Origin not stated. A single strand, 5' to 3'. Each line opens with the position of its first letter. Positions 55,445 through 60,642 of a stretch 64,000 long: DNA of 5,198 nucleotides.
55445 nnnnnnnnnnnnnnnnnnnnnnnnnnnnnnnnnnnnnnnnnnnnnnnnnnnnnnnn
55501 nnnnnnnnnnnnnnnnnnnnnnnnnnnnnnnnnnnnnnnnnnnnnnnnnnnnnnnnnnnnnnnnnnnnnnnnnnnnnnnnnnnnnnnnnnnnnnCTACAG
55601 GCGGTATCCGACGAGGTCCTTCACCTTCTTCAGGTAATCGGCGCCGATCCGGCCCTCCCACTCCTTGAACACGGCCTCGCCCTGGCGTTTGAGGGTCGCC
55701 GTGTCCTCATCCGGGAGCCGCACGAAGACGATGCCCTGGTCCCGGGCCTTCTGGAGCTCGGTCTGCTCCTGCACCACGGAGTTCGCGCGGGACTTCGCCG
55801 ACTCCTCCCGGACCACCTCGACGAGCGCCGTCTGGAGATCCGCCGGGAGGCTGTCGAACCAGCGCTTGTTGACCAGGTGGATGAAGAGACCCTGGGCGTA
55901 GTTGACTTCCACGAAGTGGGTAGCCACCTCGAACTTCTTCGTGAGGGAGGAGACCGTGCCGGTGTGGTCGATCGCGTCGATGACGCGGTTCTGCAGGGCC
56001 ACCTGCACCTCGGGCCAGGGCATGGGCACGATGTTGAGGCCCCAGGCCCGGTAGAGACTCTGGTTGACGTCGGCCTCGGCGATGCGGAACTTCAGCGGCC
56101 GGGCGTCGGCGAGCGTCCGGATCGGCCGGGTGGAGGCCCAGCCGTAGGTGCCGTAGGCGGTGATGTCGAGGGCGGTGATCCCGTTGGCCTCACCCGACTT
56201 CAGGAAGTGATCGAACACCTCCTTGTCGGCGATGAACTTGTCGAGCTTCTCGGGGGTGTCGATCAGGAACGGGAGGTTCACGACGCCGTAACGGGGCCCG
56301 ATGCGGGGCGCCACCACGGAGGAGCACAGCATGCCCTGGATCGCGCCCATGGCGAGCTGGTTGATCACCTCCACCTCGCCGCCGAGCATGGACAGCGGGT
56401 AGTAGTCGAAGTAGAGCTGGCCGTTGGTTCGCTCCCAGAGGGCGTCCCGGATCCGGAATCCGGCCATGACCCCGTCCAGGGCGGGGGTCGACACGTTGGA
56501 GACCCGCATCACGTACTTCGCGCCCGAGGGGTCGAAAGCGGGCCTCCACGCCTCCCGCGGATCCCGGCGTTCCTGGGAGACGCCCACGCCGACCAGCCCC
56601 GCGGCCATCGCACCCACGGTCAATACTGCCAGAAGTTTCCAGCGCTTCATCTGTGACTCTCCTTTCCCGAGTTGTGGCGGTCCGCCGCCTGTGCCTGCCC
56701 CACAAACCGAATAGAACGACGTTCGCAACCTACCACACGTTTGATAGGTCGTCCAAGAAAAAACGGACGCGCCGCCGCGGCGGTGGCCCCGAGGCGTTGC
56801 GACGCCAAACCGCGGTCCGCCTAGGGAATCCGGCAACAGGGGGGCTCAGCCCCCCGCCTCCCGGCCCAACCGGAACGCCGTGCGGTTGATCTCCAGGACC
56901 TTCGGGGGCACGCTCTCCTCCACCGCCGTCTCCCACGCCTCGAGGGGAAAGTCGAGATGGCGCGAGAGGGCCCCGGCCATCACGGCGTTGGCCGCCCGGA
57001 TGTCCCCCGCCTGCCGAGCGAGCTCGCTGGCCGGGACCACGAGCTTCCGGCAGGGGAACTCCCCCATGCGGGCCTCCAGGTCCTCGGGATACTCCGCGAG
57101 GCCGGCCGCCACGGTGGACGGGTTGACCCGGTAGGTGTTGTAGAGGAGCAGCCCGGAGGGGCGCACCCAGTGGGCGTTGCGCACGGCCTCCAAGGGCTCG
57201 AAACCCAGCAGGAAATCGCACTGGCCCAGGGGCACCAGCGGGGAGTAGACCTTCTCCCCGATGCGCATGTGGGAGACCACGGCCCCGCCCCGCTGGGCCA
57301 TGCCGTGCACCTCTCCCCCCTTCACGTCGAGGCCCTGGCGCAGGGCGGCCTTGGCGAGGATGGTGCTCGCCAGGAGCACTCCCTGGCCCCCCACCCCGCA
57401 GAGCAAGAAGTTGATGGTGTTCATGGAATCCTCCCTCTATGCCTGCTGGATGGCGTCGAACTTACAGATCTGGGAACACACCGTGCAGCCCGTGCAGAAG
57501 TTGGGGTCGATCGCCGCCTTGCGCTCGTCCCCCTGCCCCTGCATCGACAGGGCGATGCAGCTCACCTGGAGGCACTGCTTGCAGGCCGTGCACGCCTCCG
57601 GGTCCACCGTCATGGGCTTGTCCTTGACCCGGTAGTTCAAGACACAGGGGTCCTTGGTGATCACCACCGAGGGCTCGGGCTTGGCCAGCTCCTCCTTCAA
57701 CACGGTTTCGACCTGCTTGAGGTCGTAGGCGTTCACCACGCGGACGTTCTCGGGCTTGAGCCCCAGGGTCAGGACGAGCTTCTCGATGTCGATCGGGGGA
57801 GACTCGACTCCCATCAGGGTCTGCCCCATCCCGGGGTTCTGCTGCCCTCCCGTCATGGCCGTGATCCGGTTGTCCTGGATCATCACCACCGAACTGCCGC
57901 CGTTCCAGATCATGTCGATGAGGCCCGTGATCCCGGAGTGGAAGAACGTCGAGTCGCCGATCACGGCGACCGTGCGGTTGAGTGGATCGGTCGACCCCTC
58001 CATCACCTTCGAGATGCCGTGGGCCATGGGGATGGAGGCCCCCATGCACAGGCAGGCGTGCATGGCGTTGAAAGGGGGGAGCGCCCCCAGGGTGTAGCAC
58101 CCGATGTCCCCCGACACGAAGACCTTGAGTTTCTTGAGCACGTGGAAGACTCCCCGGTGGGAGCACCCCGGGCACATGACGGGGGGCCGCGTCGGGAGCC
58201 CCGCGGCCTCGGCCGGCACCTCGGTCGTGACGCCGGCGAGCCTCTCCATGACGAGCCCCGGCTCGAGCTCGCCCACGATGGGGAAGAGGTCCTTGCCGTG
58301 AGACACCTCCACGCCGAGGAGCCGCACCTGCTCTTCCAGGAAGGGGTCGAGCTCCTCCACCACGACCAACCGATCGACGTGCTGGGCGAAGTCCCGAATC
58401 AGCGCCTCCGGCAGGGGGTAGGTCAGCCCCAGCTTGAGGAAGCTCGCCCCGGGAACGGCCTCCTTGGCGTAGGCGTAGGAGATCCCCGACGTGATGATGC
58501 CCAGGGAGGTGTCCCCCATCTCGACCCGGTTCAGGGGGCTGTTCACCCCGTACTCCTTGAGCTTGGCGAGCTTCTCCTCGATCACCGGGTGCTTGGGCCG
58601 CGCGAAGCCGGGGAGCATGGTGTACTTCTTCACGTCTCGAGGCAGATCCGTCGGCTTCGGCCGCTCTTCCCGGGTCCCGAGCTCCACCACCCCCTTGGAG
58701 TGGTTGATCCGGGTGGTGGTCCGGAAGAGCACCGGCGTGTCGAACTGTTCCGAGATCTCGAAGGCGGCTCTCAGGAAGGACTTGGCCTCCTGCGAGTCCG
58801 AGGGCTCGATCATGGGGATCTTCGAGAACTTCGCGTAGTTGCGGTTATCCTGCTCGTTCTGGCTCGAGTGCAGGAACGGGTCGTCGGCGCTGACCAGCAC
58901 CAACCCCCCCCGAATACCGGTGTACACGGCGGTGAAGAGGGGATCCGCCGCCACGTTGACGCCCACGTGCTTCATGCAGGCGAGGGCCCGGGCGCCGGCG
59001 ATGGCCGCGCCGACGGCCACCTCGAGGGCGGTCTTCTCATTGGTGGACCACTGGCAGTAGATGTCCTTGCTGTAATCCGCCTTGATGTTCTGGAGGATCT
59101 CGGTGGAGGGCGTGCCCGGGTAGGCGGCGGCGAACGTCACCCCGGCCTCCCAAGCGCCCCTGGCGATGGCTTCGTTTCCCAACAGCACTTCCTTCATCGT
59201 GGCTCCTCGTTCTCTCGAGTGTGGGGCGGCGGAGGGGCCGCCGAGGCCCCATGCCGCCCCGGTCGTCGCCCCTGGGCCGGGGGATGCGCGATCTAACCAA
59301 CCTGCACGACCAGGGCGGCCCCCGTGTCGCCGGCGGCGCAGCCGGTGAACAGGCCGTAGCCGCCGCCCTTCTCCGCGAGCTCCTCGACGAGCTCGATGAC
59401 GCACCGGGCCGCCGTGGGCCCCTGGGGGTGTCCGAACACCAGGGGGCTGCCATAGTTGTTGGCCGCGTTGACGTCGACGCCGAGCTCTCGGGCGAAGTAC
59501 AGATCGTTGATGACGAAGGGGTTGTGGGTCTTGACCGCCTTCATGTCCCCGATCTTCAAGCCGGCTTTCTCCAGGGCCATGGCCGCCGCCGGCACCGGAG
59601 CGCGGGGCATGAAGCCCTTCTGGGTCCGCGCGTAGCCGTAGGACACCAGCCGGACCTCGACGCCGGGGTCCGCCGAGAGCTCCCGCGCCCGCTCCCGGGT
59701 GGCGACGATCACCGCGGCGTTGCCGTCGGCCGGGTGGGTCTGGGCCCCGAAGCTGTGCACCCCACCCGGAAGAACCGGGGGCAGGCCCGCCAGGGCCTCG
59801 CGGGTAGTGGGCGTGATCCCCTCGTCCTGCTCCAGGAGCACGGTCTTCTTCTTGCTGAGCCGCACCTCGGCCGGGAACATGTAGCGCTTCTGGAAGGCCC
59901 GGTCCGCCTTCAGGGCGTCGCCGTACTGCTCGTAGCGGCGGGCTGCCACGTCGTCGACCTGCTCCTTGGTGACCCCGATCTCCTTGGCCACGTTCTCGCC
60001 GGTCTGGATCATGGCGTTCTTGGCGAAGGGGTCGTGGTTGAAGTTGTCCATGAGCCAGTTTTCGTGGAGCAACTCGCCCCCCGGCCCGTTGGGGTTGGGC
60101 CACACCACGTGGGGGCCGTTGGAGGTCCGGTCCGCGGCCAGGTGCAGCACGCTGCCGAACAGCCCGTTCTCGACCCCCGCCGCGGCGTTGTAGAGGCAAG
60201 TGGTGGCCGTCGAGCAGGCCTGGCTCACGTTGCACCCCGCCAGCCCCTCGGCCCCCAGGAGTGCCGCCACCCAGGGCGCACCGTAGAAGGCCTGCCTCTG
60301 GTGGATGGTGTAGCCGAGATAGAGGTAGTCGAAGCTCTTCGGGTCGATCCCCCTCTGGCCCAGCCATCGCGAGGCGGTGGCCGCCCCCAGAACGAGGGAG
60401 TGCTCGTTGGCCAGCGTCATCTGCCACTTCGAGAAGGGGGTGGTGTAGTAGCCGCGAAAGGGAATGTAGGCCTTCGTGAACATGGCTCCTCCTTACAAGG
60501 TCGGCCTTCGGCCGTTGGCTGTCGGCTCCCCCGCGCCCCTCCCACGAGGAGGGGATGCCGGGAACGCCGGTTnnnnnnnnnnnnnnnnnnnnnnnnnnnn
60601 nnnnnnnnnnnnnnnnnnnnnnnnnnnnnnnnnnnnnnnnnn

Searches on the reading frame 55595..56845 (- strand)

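Call 62: search_protein_families(library=pfam, proteins=[window:55595-56845:-], max_evalue=0.00001)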
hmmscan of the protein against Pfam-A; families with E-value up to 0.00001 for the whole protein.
window:55595-56845:- (416 aa): 1 family
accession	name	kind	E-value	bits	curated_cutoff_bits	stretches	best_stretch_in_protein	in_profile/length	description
PF03480.18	DctP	-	2.9e-52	178.2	23.4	1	134-396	20-283/286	Bacterial extracellular solute-binding protein, family 7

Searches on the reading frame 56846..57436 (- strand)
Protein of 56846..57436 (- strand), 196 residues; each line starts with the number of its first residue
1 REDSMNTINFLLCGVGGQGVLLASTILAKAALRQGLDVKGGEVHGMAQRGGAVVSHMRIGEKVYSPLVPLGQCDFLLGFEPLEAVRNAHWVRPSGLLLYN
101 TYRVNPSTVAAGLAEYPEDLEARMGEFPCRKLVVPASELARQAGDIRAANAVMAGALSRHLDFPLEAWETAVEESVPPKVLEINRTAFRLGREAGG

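Call 62: search_protein_families(library=pfam, proteins=[window:56846-57436:-], max_evalue=0.00001)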
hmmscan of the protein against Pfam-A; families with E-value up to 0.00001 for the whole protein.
window:56846-57436:- (196 aa): 1 family
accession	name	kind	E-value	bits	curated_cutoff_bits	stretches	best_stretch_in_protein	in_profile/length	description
PF01558.24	POR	-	1.7e-46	159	27.4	1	16-193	1-173/173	Pyruvate ferredoxin/flavodoxin oxidoreductase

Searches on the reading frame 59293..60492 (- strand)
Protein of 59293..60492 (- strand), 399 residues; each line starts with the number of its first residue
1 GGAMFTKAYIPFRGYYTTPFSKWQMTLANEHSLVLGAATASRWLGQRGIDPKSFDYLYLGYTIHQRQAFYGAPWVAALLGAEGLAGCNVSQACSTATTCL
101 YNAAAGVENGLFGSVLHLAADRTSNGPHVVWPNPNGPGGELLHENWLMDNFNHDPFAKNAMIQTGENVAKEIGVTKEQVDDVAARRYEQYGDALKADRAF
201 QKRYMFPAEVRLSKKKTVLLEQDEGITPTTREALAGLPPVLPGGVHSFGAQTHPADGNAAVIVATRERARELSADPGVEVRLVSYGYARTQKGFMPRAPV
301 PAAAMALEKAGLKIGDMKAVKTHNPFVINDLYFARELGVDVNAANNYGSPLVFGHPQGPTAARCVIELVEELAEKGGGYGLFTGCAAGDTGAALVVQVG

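Call 62: search_protein_families(library=pfam, proteins=[window:59293-60492:-], max_evalue=0.00001)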
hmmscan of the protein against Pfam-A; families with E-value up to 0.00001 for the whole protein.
window:59293-60492:- (399 aa): 2 families
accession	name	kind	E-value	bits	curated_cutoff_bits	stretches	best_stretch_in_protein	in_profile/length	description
PF02803.24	Thiolase_C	-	1.1e-21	77.1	27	1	280-397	5-122/123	Thiolase, C-terminal domain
PF00108.29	Thiolase_N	-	5.5e-19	69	26.4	1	17-266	8-259/260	Thiolase, N-terminal domain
